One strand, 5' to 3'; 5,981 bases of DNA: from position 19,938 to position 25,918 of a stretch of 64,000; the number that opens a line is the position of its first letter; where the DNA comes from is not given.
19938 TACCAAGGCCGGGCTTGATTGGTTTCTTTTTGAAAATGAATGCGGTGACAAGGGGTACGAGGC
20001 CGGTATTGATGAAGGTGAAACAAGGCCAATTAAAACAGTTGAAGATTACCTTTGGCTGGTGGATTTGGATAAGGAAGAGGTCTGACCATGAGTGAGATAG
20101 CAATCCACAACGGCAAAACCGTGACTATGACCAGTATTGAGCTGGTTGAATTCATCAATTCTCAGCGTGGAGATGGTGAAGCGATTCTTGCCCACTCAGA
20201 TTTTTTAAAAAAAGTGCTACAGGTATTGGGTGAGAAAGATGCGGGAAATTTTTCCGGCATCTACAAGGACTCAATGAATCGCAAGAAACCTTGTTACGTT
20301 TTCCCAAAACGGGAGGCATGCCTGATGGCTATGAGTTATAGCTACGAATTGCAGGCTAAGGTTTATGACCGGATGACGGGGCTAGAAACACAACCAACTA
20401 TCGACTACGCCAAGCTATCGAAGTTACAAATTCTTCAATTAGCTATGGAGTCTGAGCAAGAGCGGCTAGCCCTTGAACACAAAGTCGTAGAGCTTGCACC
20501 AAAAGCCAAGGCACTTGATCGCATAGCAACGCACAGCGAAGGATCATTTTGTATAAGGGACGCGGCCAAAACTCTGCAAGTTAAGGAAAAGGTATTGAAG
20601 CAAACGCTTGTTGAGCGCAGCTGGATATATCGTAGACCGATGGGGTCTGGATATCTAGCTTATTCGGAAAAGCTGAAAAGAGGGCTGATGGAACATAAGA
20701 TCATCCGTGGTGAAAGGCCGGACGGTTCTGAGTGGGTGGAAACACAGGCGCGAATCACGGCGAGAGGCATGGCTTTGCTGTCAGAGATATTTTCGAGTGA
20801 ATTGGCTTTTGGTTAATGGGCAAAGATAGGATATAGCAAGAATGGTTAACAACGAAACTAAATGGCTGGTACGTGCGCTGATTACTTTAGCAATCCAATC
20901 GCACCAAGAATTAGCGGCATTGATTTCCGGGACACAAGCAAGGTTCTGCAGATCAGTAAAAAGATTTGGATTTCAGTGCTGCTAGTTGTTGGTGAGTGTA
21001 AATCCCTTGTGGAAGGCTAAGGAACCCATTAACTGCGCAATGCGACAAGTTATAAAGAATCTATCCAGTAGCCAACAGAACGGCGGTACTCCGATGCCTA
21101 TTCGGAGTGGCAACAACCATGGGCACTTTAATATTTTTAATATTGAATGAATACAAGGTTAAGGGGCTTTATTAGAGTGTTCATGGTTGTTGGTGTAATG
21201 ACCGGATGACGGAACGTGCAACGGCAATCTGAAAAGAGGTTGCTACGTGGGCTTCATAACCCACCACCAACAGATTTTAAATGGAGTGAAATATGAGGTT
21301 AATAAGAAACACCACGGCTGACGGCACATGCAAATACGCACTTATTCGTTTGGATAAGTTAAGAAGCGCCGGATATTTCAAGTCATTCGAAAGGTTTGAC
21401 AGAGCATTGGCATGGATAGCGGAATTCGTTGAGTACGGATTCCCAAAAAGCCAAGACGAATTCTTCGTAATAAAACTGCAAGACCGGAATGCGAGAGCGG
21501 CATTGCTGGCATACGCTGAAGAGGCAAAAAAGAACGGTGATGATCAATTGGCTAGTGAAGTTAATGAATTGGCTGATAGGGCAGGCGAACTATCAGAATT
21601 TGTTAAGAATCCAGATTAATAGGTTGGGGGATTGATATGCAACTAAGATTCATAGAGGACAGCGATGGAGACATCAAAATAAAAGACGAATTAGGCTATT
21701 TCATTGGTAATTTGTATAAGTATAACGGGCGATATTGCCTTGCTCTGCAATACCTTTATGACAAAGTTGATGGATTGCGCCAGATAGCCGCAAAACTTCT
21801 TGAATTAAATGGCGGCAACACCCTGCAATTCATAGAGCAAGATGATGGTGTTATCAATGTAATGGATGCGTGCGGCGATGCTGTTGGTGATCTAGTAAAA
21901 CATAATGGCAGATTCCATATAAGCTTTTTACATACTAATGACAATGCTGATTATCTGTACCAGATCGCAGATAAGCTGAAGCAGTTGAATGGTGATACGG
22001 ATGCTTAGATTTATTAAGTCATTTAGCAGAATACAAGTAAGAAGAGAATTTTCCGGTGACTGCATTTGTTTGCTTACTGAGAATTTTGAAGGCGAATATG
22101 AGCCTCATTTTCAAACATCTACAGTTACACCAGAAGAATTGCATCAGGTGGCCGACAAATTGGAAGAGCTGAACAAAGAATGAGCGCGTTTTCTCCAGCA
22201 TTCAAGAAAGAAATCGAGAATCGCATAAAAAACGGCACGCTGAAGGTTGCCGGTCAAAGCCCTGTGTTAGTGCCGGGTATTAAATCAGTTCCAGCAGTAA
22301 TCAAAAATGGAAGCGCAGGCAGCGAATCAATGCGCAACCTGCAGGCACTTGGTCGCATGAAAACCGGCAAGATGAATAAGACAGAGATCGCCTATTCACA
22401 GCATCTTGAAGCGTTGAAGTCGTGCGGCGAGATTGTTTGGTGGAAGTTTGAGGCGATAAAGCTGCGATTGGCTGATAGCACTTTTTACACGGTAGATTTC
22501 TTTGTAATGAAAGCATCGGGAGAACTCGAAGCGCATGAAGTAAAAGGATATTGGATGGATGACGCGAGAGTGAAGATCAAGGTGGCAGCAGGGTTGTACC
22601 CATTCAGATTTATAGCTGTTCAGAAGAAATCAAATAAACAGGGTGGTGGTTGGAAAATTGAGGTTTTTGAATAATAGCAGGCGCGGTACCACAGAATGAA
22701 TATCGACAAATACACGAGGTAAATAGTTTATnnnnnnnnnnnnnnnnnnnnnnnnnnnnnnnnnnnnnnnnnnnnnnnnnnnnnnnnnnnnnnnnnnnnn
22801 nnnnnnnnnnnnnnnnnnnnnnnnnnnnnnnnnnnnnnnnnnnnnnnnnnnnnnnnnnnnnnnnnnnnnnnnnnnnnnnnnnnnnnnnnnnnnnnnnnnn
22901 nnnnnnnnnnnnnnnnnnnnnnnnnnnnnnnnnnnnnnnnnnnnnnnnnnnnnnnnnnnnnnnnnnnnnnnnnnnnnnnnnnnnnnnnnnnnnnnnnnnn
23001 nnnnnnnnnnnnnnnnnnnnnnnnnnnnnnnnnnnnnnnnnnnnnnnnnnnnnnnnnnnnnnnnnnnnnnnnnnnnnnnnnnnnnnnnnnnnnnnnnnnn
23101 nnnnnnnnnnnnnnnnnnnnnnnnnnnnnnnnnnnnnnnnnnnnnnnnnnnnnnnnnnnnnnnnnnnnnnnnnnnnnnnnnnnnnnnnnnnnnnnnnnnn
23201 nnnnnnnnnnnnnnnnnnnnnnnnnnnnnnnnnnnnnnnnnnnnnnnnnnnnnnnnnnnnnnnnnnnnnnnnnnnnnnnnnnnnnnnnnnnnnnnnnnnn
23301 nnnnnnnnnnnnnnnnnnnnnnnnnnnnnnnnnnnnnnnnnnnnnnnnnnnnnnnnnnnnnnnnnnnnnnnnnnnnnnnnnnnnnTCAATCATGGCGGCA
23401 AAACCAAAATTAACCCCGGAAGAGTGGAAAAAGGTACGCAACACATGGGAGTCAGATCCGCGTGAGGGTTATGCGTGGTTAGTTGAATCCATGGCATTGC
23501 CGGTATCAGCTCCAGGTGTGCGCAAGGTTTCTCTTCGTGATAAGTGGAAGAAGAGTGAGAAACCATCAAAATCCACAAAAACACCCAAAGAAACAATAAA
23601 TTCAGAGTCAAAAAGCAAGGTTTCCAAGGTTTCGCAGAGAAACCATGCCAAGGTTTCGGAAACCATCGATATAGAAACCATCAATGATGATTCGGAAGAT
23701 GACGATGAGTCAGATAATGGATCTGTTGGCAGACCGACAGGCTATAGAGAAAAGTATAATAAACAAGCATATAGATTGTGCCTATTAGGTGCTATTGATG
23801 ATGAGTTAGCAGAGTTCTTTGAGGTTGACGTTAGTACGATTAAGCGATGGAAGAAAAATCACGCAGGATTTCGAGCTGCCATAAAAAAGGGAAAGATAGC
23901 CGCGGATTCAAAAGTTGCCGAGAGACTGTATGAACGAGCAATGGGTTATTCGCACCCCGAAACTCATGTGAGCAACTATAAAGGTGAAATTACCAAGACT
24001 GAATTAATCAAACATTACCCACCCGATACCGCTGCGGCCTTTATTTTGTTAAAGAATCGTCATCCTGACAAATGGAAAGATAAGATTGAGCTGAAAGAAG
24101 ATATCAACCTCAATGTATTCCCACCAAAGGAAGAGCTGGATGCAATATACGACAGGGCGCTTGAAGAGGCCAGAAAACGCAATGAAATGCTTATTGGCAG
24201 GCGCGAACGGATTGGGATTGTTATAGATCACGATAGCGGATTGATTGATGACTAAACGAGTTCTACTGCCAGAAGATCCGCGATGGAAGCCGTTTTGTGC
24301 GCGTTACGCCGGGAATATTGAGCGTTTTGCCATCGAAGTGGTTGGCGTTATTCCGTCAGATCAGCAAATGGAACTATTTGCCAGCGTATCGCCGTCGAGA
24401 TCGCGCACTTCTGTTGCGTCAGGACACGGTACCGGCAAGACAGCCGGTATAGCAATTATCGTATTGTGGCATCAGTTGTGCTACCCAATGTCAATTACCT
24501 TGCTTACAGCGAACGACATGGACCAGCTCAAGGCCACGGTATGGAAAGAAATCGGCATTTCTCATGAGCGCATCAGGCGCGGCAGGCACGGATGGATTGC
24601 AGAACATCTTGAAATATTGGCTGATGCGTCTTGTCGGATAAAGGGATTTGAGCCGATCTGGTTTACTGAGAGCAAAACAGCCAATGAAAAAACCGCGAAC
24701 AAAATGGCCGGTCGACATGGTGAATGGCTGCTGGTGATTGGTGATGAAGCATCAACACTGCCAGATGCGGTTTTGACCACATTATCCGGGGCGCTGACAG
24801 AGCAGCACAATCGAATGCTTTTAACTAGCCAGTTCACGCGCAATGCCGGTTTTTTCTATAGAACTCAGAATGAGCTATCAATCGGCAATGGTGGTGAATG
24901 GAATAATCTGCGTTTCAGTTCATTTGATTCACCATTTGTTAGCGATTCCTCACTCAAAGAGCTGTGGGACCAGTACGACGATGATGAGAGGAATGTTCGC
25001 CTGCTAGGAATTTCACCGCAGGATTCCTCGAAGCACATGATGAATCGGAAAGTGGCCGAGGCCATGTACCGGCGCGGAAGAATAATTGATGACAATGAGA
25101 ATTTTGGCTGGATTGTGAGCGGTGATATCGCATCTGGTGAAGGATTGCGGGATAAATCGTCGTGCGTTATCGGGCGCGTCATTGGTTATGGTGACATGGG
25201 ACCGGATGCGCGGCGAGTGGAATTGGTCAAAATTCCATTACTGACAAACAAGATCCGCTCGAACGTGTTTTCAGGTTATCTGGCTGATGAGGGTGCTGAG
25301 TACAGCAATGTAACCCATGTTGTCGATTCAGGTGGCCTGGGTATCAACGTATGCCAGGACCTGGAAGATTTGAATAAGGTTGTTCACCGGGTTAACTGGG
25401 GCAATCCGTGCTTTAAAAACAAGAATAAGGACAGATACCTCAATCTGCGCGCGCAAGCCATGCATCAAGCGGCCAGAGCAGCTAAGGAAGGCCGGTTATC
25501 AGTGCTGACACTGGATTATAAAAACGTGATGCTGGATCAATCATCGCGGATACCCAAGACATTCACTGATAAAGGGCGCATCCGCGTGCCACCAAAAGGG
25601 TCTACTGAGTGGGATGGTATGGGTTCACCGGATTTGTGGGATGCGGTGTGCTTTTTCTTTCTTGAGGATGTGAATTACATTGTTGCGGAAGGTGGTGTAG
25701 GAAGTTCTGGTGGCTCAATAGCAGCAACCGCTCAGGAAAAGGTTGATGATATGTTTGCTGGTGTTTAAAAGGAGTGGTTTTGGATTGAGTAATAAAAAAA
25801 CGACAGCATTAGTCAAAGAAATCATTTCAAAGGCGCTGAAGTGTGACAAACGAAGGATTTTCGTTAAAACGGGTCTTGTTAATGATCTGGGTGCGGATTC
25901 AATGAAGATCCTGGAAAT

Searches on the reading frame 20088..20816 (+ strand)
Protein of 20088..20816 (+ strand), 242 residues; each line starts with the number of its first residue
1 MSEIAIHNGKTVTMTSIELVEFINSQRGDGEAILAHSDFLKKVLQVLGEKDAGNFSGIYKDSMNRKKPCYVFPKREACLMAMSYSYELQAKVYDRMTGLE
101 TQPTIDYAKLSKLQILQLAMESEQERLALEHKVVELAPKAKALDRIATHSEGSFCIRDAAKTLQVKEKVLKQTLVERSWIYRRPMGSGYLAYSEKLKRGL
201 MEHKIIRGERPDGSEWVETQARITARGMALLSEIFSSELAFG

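Call 32: search_protein_families(library=phrogs, proteins=[window:20088-20816:+])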
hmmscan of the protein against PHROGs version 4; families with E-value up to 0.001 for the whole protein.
window:20088-20816:+ (242 aa): 5 families
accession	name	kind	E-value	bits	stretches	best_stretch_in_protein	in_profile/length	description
phrog_63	-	transcription regulation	1.6e-41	144.1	1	3-237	122-358/431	anti-repressor Ant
phrog_130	-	transcription regulation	3.5e-16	60.3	1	113-236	280-409/480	anti-repressor Ant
phrog_4936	-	transcription regulation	1e-10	43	1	7-131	8-153/257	transcriptional regulator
phrog_8235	-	transcription regulation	6.4e-07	30.2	1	13-105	12-107/219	anti-repressor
phrog_10324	-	transcription regulation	2.4e-06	28.6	1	11-105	3-96/205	anti-repressor Ant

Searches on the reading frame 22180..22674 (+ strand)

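Call 33: search_protein_families(library=phrogs, proteins=[window:22180-22674:+])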
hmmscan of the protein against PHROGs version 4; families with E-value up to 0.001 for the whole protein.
window:22180-22674:+ (164 aa): 2 families
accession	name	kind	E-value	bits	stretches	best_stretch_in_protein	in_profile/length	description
phrog_190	-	DNA, RNA and nucleotide metabolism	2.2e-30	107.1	1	48-161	164-293/338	Holliday junction resolvase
phrog_18669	-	unknown function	1.1e-27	96.6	1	110-163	1-54/54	-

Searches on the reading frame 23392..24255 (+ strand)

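Call 7: search_protein_families(library=phrogs, proteins=[window:23392-24255:+])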
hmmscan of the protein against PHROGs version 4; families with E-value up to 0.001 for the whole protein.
window:23392-24255:+ (287 aa): 2 families
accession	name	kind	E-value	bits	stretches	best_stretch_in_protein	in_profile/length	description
phrog_309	-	head and packaging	5.5e-47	162.3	1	53-259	70-283/319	terminase small subunit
phrog_1763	-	DNA, RNA and nucleotide metabolism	0.00069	20.2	0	134-156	7-29/60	HTH DNA binding protein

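Call 8: search_protein_families(library=pfam, proteins=[window:23392-24255:+])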
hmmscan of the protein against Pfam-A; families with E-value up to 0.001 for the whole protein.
window:23392-24255:+ (287 aa): 0 families

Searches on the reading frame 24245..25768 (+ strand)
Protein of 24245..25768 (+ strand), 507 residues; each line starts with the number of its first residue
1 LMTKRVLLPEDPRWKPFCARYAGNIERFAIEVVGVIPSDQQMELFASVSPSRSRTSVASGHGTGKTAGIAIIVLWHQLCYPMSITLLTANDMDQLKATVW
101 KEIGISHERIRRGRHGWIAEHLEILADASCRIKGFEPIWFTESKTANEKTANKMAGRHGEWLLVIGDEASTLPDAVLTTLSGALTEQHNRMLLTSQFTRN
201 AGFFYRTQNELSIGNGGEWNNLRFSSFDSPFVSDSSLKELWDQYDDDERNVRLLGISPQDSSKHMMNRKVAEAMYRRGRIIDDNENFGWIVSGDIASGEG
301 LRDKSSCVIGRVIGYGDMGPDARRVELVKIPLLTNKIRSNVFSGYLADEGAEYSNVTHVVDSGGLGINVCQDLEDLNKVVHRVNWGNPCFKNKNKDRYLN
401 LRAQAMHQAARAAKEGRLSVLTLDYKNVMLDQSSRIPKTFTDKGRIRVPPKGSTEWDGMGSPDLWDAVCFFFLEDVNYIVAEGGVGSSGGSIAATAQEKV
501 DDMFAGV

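Call 7: search_protein_families(library=phrogs, proteins=[window:24245-25768:+])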
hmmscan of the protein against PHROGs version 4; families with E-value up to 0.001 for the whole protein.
window:24245-25768:+ (507 aa): 4 families
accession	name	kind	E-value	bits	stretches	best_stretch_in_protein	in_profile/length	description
phrog_5902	-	unknown function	1.1e-50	174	1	10-300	7-296/359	-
phrog_2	-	head and packaging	2.5e-22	80.4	1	36-479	265-596/807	terminase large subunit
phrog_20197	-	unknown function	7e-19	69.3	1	10-122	7-118/158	-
phrog_34449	-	unknown function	2.4e-13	51.1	1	8-62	6-60/241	-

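Call 8: search_protein_families(library=pfam, proteins=[window:24245-25768:+])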
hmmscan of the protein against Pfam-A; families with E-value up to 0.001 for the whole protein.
window:24245-25768:+ (507 aa): 0 families
